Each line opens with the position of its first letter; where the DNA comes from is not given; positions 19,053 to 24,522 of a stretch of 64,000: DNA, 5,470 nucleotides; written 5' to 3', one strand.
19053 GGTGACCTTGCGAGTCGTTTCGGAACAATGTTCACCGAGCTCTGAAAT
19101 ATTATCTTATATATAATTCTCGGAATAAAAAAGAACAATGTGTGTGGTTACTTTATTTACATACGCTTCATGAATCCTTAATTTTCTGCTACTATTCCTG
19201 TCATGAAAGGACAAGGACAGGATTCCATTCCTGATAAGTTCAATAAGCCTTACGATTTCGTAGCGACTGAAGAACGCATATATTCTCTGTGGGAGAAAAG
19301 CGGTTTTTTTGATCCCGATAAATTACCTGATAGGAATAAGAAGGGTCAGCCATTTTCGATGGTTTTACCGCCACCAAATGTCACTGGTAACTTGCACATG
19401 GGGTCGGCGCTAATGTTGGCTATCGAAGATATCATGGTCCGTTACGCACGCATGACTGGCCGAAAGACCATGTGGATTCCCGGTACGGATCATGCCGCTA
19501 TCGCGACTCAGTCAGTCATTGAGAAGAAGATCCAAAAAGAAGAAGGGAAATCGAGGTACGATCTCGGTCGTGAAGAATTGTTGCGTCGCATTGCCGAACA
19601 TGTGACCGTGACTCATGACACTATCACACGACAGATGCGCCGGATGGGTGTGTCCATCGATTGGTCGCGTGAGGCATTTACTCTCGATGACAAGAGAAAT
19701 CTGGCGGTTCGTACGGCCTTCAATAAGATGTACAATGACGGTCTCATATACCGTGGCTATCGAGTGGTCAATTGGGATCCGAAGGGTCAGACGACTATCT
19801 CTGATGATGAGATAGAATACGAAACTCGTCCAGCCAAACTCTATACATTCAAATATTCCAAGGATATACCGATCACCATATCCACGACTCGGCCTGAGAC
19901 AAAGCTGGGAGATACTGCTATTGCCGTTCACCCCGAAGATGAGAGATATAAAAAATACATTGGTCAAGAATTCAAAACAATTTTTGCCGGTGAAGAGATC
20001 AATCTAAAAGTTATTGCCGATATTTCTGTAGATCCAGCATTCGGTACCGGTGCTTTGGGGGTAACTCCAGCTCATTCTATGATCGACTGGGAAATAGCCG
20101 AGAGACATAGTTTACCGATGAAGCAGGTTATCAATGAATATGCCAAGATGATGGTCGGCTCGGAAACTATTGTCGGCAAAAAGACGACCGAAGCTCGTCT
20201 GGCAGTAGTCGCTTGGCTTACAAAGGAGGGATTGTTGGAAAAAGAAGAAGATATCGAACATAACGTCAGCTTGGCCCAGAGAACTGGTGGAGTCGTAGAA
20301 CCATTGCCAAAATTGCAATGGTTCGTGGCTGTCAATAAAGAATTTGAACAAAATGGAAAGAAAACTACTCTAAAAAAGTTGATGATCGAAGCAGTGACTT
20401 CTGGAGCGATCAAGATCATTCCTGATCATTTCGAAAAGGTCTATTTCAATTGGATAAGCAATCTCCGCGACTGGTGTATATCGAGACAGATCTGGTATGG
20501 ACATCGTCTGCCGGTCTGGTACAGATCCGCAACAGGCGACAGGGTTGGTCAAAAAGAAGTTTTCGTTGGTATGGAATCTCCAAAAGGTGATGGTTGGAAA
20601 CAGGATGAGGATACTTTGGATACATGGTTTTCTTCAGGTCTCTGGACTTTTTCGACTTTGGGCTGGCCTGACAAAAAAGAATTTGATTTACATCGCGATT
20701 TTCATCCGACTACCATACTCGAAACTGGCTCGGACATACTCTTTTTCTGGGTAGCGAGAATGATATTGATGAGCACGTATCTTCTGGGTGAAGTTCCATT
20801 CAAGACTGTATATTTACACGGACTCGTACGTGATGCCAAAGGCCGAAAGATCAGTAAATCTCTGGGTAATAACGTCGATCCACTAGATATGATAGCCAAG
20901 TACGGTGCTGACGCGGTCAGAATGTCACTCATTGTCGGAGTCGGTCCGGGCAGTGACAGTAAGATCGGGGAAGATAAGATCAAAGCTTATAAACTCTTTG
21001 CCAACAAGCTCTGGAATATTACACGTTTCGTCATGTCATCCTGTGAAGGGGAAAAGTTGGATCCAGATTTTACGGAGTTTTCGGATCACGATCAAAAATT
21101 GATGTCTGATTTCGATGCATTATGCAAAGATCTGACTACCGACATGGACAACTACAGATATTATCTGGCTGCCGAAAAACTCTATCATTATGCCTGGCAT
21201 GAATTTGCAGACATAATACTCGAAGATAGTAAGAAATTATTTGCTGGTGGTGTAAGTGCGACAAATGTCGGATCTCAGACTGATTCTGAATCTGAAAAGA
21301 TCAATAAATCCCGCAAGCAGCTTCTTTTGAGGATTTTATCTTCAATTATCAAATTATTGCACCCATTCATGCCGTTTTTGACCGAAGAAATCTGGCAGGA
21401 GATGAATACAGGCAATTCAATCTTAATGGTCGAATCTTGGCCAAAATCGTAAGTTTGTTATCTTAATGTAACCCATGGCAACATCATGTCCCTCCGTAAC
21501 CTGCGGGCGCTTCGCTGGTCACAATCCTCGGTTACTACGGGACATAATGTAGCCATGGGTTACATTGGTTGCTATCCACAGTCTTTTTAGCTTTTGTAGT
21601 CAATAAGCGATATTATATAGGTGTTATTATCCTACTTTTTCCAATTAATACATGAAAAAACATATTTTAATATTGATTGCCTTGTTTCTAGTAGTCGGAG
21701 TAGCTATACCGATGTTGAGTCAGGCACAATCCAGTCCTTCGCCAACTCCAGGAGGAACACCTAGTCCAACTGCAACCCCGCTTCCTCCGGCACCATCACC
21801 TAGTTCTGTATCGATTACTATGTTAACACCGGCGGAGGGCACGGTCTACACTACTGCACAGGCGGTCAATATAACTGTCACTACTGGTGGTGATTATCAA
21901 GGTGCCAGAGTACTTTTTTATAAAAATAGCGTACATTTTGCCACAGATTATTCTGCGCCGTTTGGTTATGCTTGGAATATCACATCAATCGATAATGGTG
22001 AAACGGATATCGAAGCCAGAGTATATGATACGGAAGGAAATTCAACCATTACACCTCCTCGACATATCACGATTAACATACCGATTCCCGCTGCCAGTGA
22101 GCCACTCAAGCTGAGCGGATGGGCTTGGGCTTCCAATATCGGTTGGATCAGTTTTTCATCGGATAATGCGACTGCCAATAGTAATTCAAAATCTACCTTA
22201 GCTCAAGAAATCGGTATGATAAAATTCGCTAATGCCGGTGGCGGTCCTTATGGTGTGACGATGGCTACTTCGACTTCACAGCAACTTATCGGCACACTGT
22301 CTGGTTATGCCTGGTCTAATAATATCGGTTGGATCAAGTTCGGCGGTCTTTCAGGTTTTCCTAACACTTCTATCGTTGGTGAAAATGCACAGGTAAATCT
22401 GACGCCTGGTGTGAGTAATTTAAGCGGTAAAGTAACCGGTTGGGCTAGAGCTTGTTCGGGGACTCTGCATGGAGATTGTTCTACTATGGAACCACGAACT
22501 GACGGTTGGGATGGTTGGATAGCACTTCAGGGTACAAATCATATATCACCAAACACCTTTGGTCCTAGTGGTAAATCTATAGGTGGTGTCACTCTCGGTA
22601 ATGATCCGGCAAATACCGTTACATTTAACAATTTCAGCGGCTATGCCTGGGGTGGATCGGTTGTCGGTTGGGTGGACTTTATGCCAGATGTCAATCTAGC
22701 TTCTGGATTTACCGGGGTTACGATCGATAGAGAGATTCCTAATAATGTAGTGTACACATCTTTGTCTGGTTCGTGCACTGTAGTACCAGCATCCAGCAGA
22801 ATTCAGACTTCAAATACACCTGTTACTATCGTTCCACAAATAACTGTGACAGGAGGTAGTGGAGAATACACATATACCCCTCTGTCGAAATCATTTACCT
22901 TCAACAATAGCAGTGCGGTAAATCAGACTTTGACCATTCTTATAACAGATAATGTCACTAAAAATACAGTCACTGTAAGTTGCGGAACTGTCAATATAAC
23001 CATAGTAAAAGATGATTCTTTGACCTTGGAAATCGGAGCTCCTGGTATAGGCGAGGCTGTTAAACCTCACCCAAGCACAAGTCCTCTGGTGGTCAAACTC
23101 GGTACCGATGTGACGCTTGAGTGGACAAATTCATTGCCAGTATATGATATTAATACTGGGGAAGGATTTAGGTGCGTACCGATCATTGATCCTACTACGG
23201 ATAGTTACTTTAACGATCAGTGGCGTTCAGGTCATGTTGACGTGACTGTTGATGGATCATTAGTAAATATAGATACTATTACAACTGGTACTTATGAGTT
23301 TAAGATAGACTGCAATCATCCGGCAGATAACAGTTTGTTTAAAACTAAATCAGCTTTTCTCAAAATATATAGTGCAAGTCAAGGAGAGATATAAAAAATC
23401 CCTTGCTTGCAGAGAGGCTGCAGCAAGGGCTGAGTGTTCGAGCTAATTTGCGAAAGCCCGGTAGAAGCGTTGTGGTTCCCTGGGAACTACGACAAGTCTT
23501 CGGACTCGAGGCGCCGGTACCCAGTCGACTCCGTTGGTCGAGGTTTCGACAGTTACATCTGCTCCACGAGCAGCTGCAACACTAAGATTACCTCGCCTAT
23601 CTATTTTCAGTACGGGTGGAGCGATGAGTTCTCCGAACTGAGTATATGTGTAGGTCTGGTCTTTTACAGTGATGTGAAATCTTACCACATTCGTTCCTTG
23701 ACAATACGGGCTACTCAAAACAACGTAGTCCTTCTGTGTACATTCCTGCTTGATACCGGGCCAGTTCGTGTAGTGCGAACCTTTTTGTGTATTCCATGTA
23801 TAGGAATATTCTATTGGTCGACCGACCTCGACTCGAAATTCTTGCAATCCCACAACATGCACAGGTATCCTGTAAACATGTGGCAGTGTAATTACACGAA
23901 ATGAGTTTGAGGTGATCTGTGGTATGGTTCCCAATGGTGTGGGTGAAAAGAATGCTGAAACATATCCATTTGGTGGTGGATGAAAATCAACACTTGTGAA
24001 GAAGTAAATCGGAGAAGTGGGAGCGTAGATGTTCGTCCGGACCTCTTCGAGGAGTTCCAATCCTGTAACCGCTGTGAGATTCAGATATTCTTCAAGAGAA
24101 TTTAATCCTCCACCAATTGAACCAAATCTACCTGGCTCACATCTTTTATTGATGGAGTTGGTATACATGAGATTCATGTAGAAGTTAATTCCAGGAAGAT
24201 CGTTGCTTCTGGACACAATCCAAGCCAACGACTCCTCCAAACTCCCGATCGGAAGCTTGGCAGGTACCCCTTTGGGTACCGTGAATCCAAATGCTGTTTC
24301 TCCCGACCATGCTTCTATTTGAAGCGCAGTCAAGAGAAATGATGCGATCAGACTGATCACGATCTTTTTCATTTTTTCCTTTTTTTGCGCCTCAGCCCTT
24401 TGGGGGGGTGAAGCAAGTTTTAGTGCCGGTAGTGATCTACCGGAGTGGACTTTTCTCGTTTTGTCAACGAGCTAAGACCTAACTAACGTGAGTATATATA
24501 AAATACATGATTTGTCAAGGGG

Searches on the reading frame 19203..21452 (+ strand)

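Call 13: search_protein_families(library=pfam, proteins=[window:19203-21452:+], max_evalue=0.01)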
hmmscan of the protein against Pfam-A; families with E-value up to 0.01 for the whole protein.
window:19203-21452:+ (749 aa): 5 families
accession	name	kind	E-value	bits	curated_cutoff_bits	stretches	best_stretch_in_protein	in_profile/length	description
PF00133.28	tRNA-synt_1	-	1.4e-127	426.4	22.7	1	26-579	2-404/414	tRNA synthetases class I (I, L, M and V)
PF08264.19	Anticodon_1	-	1.7e-22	80.3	25.1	1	630-748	1-106/148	Anticodon-binding domain of tRNA ligase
PF09334.17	tRNA-synt_1g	-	1.2e-15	57.6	20.1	2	59-206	9-137/391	tRNA synthetases class I (M)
PF13603.12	tRNA-synt_1_2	-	1.6e-05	24.9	25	1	279-315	109-145/185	Leucyl-tRNA synthetase, editing domain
PF01406.26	tRNA-synt_1e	-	0.00045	20.1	27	0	505-577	210-281/301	tRNA synthetases class I (C) catalytic domain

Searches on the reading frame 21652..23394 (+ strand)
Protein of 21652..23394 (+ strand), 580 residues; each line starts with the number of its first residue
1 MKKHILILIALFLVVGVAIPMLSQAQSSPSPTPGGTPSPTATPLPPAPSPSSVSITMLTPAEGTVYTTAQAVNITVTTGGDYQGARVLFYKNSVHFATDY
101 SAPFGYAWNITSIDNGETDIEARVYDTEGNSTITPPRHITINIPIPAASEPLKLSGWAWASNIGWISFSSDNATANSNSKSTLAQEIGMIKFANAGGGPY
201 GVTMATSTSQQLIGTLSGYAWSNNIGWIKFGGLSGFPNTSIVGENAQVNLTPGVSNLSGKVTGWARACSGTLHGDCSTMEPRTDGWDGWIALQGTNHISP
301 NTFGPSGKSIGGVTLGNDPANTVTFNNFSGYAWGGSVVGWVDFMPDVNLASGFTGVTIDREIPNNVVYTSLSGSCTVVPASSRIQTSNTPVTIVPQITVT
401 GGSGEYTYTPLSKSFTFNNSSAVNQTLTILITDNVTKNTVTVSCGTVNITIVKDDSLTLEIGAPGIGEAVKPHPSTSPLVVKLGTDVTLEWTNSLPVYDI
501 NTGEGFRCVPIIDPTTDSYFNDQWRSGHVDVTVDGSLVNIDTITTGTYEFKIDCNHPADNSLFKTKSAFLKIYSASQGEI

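Call 13: search_protein_families(library=pfam, proteins=[window:21652-23394:+], max_evalue=0.01)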
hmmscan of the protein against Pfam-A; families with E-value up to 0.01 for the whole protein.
window:21652-23394:+ (580 aa): 1 family
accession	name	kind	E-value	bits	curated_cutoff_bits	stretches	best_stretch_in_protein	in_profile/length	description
PF17957.7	Big_7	-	9.4e-08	33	24.1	1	54-122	2-70/70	Bacterial Ig domain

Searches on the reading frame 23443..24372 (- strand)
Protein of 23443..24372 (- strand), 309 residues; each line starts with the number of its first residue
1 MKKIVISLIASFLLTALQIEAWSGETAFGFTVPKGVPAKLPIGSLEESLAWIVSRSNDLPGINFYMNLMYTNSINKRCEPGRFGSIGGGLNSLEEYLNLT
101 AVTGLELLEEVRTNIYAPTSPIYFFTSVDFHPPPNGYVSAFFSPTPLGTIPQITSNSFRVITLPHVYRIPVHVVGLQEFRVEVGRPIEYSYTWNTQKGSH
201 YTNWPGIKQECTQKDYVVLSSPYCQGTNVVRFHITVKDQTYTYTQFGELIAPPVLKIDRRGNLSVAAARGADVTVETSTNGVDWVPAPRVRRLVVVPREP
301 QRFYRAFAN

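Call 13: search_protein_families(library=pfam, proteins=[window:23443-24372:-], max_evalue=0.01)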
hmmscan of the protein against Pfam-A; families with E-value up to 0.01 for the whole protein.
window:23443-24372:- (309 aa): 0 families

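Call 16: find_encoding_contigs(protein=window:23443-24372:-, flank=10000, max_places=10)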
Protein window:23443-24372:- (309 aa): 1 contig read that carries it; 1 place shown.
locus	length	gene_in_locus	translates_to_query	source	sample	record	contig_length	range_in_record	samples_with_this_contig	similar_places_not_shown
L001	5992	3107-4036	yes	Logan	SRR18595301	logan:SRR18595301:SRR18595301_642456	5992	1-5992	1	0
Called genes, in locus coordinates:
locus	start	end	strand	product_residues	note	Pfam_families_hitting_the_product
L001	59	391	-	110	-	-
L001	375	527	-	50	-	-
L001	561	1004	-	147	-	PF00293:NUDIX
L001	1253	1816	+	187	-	-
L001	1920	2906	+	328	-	PF02016:Peptidase_S66, PF17676:Peptidase_S66C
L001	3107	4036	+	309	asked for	-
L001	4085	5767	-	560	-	PF17957:Big_7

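Call 33: list_cluster_members(proteins=[window:23443-24372:-, window:19203-21452:+, window:24573-25562:-, window:26493-26918:+])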
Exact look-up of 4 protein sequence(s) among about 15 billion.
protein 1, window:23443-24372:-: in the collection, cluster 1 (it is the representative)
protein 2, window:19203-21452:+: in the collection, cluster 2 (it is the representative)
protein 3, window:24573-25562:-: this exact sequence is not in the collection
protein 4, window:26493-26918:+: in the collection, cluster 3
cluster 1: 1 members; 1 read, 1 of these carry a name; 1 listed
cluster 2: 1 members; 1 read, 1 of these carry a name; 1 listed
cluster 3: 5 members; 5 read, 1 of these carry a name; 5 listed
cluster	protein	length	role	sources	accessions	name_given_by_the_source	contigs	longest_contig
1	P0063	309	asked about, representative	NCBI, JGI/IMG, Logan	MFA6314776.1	MAG: hypothetical protein WC648_00165 [Candidatus Paceibacterota bacterium] | hypothetical protein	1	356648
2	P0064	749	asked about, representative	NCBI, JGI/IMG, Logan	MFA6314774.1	MAG: valine--tRNA ligase [Candidatus Paceibacterota bacterium] | valyl-tRNA synthetase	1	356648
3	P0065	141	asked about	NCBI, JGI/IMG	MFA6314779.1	MAG: NUDIX hydrolase [Candidatus Paceibacterota bacterium] | 8-oxo-dGTP diphosphatase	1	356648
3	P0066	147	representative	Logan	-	-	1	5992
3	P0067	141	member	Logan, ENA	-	-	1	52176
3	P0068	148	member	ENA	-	-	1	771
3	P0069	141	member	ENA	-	-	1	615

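Call 36: find_encoding_contigs(protein=P0067, flank=10000, max_places=5)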
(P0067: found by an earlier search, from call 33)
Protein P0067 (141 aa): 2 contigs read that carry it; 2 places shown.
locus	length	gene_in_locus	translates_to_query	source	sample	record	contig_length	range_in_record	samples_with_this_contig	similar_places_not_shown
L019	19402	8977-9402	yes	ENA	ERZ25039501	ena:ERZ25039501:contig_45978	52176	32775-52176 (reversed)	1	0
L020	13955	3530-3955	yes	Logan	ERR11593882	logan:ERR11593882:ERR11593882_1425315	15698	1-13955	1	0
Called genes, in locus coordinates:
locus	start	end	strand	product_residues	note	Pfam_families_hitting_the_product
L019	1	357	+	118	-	?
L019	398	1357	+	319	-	-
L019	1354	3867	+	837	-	PF10593:Z1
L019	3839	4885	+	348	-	PF14390:DUF4420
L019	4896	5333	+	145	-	-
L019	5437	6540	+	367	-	PF11074:DUF2779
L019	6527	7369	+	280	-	PF01930:Cas_Cas4 (faint), PF12705:PDDEXK_1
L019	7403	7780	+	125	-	PF13412:HTH_24 (weak), PF22168:DIP2311-like_C (weak), PF09339:HTH_IclR (weak)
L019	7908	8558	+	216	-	PF00300:His_Phos_1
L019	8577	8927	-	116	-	PF00719:Pyrophosphatase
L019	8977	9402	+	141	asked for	PF00293:NUDIX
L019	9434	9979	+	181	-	PF06042:NTP_transf_6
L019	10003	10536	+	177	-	-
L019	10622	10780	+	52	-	-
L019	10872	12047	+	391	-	PF00579:tRNA-synt_1b, PF22421:SYY_C-terminal, PF01479:S4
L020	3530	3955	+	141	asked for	PF00293:NUDIX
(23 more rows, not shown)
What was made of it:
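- Tried and rejected: The close NUDIX homolog lies in a non-syntenic context (call 36).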

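Call 74: find_homologous_proteins(query=window:23443-24372:-, max_evalue=0.00001)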
Query window:23443-24372:- (309 aa): 1 proteins with E <= 0.00001 among 3402 candidates.
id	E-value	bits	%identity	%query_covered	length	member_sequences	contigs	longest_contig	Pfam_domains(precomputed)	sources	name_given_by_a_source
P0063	5.1e-208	708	100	100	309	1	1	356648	-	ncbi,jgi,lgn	ncbi:MAG: hypothetical protein WC648_00165 [Candidatus Paceibacterota bacterium]|jgi:hypothetical pr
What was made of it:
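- Site 1 has no ortholog at all (call 74). The driven gene at site 1 is an orphan, which must have acquired a promoter somehow (call 74).
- Tried and rejected: The 309-aa protein has no homolog in 5.8 billion proteins (call 74).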
